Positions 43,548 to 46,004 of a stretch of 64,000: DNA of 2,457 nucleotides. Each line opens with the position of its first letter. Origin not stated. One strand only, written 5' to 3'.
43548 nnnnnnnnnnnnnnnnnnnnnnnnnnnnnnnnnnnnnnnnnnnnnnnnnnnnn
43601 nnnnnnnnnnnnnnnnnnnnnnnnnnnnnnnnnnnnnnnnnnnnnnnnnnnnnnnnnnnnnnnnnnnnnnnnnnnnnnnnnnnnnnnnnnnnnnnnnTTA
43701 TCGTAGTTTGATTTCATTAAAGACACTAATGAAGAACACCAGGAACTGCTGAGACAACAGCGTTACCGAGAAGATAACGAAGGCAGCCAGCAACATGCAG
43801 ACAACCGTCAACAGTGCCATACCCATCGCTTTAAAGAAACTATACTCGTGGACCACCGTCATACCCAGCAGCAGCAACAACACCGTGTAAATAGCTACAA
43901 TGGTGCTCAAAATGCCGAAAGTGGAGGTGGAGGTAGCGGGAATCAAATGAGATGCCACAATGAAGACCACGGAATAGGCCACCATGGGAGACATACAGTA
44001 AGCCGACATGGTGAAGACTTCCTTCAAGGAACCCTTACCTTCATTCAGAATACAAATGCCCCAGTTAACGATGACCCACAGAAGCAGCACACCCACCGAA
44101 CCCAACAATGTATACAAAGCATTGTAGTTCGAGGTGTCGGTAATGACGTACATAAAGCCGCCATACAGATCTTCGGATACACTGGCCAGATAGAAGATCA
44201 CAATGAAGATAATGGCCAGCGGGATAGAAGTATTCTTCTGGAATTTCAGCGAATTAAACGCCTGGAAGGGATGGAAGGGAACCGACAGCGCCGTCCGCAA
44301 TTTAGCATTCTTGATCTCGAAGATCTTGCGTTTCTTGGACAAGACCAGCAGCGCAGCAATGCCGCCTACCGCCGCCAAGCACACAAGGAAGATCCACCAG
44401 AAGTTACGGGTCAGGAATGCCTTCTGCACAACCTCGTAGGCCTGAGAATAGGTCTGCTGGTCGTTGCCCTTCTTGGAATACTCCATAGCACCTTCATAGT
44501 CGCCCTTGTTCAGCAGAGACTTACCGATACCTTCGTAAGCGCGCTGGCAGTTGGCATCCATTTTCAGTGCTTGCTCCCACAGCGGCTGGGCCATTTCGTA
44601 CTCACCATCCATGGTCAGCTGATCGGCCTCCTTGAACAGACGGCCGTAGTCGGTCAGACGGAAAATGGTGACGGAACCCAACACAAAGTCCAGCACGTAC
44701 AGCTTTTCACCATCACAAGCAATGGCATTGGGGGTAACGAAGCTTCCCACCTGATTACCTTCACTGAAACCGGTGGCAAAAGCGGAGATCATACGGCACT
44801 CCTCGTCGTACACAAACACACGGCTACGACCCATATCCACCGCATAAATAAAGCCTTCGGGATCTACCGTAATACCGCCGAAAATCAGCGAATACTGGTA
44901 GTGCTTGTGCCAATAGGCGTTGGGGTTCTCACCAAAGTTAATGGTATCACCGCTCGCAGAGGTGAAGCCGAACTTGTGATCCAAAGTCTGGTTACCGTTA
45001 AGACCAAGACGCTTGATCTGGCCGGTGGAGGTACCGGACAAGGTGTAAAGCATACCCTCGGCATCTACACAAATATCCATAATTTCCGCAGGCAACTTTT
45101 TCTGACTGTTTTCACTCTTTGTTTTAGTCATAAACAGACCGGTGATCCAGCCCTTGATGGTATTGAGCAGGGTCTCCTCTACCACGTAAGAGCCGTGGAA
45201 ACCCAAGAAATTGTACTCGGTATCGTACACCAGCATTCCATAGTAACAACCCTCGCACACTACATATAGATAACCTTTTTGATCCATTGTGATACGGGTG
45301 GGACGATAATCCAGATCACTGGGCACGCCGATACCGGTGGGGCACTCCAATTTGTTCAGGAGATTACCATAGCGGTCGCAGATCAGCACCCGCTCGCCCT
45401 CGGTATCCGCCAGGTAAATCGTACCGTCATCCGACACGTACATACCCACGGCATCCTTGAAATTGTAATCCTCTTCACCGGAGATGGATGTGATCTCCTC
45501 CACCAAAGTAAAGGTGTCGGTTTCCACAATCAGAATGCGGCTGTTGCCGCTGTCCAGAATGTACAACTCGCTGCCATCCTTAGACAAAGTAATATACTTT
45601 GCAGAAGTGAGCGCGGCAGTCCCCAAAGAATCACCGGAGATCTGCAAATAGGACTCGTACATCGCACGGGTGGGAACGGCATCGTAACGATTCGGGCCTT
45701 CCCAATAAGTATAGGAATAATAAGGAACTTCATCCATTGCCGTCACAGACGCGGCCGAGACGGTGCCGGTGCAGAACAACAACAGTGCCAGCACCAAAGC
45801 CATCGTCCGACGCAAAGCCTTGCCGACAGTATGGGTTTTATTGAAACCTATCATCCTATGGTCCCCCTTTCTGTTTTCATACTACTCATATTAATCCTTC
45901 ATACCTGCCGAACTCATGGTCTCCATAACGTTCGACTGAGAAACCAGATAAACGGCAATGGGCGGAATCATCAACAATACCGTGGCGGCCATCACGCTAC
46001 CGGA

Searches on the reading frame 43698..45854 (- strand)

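Call 14: search_protein_families(library=pfam, proteins=[window:43698-45854:-], max_evalue=0.001)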
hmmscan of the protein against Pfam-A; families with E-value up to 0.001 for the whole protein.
window:43698-45854:- (718 aa): 5 families
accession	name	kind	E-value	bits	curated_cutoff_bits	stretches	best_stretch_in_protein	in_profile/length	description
PF04893.22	Yip1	-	3.9e-13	50.1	28.6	1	525-693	3-172/173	Yip1 domain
PF01436.27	NHL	-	4.6e-10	39.5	20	0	132-158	1-27/28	NHL repeat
PF08450.18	SGL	-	3.8e-07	30.4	26.3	1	88-173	139-224/246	SMP-30/Gluconolactonase/LRE-like region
PF13432.12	TPR_16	-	9.9e-05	23.1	32.7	1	417-459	11-53/65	Tetratricopeptide repeat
PF06739.17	SBBP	-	0.00031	21.1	20.5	0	321-337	11-27/38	Beta-propeller repeat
